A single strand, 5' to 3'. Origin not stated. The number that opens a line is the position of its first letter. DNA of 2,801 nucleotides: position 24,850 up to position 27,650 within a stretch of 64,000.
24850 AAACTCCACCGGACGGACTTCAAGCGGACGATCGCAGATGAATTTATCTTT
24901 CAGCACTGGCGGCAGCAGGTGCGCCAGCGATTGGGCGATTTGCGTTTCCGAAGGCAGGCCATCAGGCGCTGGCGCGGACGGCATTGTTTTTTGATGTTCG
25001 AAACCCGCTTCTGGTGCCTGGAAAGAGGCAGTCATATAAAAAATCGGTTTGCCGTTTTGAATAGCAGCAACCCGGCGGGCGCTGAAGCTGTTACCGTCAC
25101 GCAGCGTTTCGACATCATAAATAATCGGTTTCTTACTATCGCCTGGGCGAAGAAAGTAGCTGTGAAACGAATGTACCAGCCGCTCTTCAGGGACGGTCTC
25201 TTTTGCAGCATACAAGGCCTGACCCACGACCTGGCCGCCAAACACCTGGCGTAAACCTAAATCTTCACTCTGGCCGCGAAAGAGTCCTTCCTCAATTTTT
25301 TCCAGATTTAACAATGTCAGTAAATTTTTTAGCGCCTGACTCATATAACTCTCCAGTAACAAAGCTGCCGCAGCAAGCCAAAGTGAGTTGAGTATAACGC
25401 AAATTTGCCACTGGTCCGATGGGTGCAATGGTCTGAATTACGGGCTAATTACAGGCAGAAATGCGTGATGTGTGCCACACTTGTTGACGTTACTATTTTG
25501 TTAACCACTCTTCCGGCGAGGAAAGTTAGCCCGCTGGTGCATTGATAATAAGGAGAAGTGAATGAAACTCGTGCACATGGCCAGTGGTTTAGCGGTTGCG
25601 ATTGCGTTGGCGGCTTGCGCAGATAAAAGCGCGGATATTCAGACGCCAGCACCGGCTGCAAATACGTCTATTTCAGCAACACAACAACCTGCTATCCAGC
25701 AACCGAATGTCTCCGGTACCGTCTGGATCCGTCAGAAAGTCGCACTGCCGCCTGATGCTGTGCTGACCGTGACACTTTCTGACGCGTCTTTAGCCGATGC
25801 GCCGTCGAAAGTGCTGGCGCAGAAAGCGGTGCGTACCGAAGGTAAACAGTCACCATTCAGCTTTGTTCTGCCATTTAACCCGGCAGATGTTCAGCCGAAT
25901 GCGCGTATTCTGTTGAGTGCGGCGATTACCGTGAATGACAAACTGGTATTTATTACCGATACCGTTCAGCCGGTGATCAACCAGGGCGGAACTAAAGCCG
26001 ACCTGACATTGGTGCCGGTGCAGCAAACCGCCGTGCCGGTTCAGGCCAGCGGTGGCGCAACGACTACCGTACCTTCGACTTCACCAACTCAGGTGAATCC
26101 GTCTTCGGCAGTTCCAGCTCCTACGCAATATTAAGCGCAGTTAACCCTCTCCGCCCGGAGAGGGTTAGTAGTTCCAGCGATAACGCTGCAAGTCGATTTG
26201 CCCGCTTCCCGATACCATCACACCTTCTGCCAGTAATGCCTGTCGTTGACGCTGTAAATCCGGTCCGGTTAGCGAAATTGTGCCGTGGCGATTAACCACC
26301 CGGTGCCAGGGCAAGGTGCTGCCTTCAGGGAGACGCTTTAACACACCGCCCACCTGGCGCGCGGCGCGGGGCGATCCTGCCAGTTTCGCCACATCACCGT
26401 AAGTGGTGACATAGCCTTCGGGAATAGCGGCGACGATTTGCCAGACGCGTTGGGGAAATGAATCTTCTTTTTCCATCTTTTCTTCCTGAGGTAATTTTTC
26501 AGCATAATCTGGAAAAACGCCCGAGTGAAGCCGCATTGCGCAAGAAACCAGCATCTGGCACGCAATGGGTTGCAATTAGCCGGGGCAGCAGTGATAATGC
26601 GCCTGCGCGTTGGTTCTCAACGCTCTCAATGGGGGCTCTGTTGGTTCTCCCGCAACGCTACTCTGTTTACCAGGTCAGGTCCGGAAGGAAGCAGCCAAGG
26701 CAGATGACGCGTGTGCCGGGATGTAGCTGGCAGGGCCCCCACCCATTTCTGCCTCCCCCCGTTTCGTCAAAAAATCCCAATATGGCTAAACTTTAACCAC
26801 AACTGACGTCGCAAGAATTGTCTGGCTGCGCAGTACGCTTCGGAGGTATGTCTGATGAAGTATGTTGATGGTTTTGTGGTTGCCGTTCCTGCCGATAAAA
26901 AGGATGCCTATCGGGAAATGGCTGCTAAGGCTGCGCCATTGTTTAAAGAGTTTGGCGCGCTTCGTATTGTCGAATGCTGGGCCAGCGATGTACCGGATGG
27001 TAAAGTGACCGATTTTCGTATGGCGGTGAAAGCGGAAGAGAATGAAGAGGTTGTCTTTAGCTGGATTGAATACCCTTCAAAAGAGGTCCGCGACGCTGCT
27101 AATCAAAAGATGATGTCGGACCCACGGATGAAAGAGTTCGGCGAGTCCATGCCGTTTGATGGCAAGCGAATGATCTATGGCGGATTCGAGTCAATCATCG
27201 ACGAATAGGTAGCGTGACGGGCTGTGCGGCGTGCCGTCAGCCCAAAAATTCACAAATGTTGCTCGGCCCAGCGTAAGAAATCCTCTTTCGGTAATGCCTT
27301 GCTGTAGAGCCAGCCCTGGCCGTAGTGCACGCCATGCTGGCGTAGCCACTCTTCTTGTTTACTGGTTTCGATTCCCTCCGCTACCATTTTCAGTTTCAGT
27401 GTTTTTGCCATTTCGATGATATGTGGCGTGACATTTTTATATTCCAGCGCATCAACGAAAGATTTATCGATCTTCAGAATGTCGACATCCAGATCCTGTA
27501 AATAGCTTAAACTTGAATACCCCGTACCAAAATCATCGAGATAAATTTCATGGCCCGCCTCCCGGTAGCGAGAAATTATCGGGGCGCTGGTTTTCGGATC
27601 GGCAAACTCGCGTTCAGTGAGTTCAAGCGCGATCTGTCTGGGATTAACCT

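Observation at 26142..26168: Perfect 11-bp hairpin overlapping the atl stop codon between convergent ybaY and atl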

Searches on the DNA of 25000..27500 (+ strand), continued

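Call 62: get_annotated_region(hit=H65, flank=1700)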
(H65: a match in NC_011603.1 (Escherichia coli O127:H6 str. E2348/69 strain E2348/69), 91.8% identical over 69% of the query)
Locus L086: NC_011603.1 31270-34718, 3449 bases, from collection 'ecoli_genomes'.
description: Escherichia coli O127:H6 str. E2348/69 plasmid pMAR2, complete sequence
organism: Escherichia coli O127:H6 str. E2348/69 strain E2348/69 (NCBI taxid 574521)
replicon: plasmid pMAR2; assembly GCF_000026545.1
host: -; source: -; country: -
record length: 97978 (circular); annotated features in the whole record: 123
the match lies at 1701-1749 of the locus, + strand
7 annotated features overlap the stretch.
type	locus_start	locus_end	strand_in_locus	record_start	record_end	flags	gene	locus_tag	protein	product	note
CDS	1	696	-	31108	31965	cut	repA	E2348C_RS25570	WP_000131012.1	incFII family plasmid replication initiator RepA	-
CDS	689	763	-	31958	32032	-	tap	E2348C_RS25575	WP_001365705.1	RepA leader peptide Tap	-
CDS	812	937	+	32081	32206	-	-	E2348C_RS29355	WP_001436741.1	hypothetical protein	-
CDS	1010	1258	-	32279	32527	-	-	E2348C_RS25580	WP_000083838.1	replication regulatory protein RepA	-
CDS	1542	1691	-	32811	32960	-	-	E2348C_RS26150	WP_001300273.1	Hok/Gef family protein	-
CDS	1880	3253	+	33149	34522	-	-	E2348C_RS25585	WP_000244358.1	IS4-like element ISEc13 family transposase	-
CDS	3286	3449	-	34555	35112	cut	-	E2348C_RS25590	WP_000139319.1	fertility inhibition protein FinO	-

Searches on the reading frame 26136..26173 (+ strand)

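Call 75: find_encoding_contigs(protein=L085:1881-3251:+, flank=400, max_places=10)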
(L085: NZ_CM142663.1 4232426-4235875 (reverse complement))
Protein L085:1881-3251:+ (457 aa): 25 contigs read that carry it; 10 places shown.
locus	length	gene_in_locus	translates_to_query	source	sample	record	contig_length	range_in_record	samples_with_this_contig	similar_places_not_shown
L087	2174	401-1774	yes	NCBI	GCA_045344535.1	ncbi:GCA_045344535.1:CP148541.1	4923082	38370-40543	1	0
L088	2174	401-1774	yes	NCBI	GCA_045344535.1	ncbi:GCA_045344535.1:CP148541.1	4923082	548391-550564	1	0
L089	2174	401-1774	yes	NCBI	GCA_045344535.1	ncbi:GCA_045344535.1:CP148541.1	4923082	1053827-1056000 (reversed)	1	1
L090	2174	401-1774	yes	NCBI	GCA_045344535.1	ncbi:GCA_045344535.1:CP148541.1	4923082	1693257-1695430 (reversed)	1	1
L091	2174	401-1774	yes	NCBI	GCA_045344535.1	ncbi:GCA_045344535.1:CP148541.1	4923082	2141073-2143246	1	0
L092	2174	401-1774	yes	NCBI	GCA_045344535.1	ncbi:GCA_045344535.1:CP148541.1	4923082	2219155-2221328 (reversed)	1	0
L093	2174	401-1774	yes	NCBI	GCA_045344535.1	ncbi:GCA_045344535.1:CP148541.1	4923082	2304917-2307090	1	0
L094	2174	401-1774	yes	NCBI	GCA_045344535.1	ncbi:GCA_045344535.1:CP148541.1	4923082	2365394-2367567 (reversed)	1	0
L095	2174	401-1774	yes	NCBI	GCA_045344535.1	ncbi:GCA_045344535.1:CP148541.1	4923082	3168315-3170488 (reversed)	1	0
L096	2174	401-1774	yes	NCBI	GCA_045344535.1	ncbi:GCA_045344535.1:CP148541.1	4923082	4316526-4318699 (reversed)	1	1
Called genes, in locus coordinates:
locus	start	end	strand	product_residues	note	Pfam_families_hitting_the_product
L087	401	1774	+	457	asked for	PF14706:Tnp_DNA_bind, PF01609:DDE_Tnp_1 (weak)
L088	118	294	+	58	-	-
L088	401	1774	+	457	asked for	PF14706:Tnp_DNA_bind, PF01609:DDE_Tnp_1 (weak)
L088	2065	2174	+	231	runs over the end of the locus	PF03992:ABM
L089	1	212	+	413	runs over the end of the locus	PF00328:His_Phos_2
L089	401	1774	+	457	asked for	PF14706:Tnp_DNA_bind, PF01609:DDE_Tnp_1 (weak)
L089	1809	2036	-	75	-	PF13993:YccJ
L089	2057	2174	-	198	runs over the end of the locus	PF00258:Flavodoxin_1, PF02525:Flavodoxin_2 (weak), PF03358:FMN_red, PF12724:Flavodoxin_5 (faint)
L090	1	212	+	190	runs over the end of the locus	PF09619:YscW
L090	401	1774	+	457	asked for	PF14706:Tnp_DNA_bind, PF01609:DDE_Tnp_1 (weak)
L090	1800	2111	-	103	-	PF01035:DNA_binding_1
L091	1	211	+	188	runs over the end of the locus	PF01184:Gpr1_Fun34_YaaH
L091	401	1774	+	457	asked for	PF14706:Tnp_DNA_bind, PF01609:DDE_Tnp_1 (weak)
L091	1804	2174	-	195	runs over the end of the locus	PF00994:MoCF_biosynth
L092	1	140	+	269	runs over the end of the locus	PF04383:KilA-N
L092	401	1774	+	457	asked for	PF14706:Tnp_DNA_bind, PF01609:DDE_Tnp_1 (weak)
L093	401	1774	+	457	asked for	PF14706:Tnp_DNA_bind, PF01609:DDE_Tnp_1 (weak)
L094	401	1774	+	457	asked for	PF14706:Tnp_DNA_bind, PF01609:DDE_Tnp_1 (weak)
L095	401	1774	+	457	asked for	PF14706:Tnp_DNA_bind, PF01609:DDE_Tnp_1 (weak)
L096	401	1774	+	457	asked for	PF14706:Tnp_DNA_bind, PF01609:DDE_Tnp_1 (weak)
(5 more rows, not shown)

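Call 78: find_encoding_contigs(protein=L084:416-1786:+, flank=400, max_places=10)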
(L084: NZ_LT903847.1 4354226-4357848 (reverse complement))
Protein L084:416-1786:+ (457 aa): 10 contigs read that carry it; 10 places shown.
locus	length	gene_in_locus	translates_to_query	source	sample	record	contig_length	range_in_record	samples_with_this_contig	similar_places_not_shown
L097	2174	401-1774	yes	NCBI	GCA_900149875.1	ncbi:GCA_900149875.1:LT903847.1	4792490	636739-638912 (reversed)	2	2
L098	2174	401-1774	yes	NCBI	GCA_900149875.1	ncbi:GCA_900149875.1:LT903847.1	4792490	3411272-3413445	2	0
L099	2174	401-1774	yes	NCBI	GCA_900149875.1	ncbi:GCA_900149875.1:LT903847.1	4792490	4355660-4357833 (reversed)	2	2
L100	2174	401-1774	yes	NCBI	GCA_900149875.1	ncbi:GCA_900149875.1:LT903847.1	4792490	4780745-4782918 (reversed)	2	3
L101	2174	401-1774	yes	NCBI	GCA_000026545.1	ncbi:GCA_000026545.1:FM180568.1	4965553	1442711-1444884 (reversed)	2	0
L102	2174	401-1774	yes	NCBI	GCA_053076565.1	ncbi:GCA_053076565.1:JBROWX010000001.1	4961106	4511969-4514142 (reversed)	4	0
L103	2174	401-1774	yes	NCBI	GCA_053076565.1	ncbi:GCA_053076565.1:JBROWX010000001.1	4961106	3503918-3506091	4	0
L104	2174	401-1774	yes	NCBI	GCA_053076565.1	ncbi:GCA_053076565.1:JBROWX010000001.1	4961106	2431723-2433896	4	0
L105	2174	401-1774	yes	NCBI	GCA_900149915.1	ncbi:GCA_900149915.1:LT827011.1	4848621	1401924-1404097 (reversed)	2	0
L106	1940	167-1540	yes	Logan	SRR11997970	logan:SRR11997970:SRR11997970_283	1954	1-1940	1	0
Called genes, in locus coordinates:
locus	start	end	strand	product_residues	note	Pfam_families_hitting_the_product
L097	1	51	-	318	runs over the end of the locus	PF00696:AA_kinase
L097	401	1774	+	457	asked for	PF14706:Tnp_DNA_bind, PF01609:DDE_Tnp_1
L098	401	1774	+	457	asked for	PF14706:Tnp_DNA_bind, PF01609:DDE_Tnp_1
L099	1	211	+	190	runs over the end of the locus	PF09619:YscW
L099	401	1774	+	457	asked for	PF14706:Tnp_DNA_bind, PF01609:DDE_Tnp_1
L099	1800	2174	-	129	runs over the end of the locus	PF01035:DNA_binding_1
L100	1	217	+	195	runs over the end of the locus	PF00994:MoCF_biosynth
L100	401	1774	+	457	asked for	PF14706:Tnp_DNA_bind, PF01609:DDE_Tnp_1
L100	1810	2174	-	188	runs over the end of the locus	PF01184:Gpr1_Fun34_YaaH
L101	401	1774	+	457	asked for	PF14706:Tnp_DNA_bind, PF01609:DDE_Tnp_1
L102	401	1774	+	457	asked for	PF14706:Tnp_DNA_bind, PF01609:DDE_Tnp_1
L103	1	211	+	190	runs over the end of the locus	PF09619:YscW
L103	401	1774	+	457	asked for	PF14706:Tnp_DNA_bind, PF01609:DDE_Tnp_1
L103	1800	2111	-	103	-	PF01035:DNA_binding_1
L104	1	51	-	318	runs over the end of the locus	PF00696:AA_kinase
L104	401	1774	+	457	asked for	PF14706:Tnp_DNA_bind, PF01609:DDE_Tnp_1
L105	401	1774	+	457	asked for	PF14706:Tnp_DNA_bind, PF01609:DDE_Tnp_1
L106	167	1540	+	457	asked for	PF14706:Tnp_DNA_bind, PF01609:DDE_Tnp_1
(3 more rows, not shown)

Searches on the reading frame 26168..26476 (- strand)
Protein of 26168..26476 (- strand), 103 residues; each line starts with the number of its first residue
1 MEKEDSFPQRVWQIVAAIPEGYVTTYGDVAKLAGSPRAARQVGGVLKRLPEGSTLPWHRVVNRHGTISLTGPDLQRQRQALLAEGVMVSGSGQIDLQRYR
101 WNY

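Call 26: find_homologous_proteins(query=window:26168-26476:-, max_evalue=1e-20)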
Query seq(103 aa) (103 aa): 908 proteins with E <= 1e-20 among 1792 candidates; the best 120 are listed.
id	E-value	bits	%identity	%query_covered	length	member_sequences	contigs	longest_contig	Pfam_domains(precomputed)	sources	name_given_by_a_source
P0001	2.7e-75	267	99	100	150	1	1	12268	PF01035.27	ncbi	-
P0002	1.3e-62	226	100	100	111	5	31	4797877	PF01035.27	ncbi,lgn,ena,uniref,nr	ncbi:MGMT family protein [Escherichia coli]|uniref:MGMT family protein n=1 Tax=Escherichia coli TaxI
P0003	2.5e-62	225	100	100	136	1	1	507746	PF01035.27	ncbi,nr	ncbi:6-O-methylguanine DNA methyltransferase, DNA binding domain protein [Escherichia coli D9]|nr:6-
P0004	2.6e-62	225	100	100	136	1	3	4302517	PF01035.27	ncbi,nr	ncbi:O6-methylguanine-DNA methyltransferase [Shigella dysenteriae WRSd3]|nr:O6-methylguanine-DNA met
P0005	2.6e-62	225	100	100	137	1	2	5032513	PF01035.27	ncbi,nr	ncbi:DNA base-flipping protein [Escherichia coli]|nr:DNA base-flipping protein [Escherichia coli] RS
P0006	2.6e-62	225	100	100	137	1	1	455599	PF01035.27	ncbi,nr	ncbi:DNA base-flipping protein [Escherichia coli]|nr:DNA base-flipping protein [Escherichia coli]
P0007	4.6e-62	224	93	100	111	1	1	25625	PF01035.27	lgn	-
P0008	2.0e-61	222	99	100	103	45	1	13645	PF01035.27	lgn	-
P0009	2.1e-61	222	99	100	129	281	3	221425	PF01035.27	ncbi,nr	ncbi:MGMT family protein [Escherichia coli]|nr:methylated-DNA--[protein]-cysteine S-methyltransferas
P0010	2.4e-61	222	99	100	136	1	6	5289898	PF01035.27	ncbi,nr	ncbi:ybaZ [Escherichia coli O25b:H4]|nr:Hypothetical protein ybaZ [Escherichia coli CFT073] ABE05983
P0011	3.3e-61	222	100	98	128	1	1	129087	PF01035.27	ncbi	-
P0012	6.6e-61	221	98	100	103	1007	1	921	PF01035.27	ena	-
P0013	6.8e-61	221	100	98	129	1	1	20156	PF01035.27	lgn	-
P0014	3.3e-60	219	99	98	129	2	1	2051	PF01035.27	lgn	-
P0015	1.8e-59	216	75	100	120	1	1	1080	PF01035.27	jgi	jgi:O-6-methylguanine DNA methyltransferase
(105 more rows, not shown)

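Call 28: find_related_loci(query=A2, collection=genome_contigs, flank=1500)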
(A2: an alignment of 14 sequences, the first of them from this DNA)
Query A2 (103 aa) in genome_contigs; peptide patterns used: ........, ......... (x = any residue, [..] = any of these).
600 stretches matched a pattern (row limit reached: there are more); 314 encode a relative of the query (tblastn E <= 1e-3); the best 80 are kept; 80 distinct loci.
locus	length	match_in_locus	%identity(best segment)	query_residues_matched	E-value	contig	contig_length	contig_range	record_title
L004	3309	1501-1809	99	1-103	1e-66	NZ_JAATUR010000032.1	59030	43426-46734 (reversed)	Escherichia coli strain SCPM-O-B-8794 32length=59030, whole genome shotgun sequence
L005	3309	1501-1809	99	1-103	2e-66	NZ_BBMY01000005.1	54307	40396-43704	Escherichia albertii NBRC 107761 = DSM 17582 strain NBRC 107761, whole genome shotgun sequence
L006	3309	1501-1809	99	1-103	9e-66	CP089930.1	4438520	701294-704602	Escherichia coli strain E69 chromosome, complete genome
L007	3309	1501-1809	93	1-103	6e-63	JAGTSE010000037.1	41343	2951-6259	MAG: Proteobacteria bacterium isolate CTSoil_132 scaffold_101, whole genome shotgun sequence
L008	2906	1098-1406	93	1-103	1e-62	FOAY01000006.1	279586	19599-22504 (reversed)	Kosakonia sacchari strain SP1 genome assembly, contig: Ga0060208_106, whole genome shotgun sequence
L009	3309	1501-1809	93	1-103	1e-62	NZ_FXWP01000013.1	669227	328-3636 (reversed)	Kosakonia pseudosacchari strain JM-387, whole genome shotgun sequence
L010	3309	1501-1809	92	1-103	1e-61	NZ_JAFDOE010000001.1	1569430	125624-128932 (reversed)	Citrobacter sp. FP75 contig1, whole genome shotgun sequence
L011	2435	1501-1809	90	1-103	1e-61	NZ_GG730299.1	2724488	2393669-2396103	Citrobacter youngae ATCC 29220 Scfld0, whole genome shotgun sequence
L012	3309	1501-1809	92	1-103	3e-61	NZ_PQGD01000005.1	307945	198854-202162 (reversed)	Superficieibacter electus strain BP-1 NODE_5_length_307945_cov_35.1158, whole genome shotgun sequence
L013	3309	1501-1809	90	1-103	3e-61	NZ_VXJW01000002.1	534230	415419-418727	Salmonella enterica subsp. arizonae strain CCUG 6322T contig_0000002, whole genome shotgun sequence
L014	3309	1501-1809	90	1-103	3e-61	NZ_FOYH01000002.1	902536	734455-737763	Enterobacter sp. kpr-6, whole genome shotgun sequence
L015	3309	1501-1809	90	1-103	3e-61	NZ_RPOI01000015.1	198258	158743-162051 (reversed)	Citrobacter youngae strain CCUG 30791 citrobacter_youngae_CCUG30791T_0000015, whole genome shotgun sequence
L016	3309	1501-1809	89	1-103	5e-61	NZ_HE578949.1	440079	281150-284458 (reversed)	Phytobacter massiliensis JC163 strain type strain: JC163, whole genome shotgun sequence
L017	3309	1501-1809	90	1-103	4e-61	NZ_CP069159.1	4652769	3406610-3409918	Citrobacter sp. R56 chromosome, complete genome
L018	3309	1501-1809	90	1-103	4e-61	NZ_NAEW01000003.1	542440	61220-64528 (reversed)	Citrobacter braakii strain ATCC 51113 CbraakiiATCC_L001_NODE_3_length_542440__24.2485, whole genome shotgun sequence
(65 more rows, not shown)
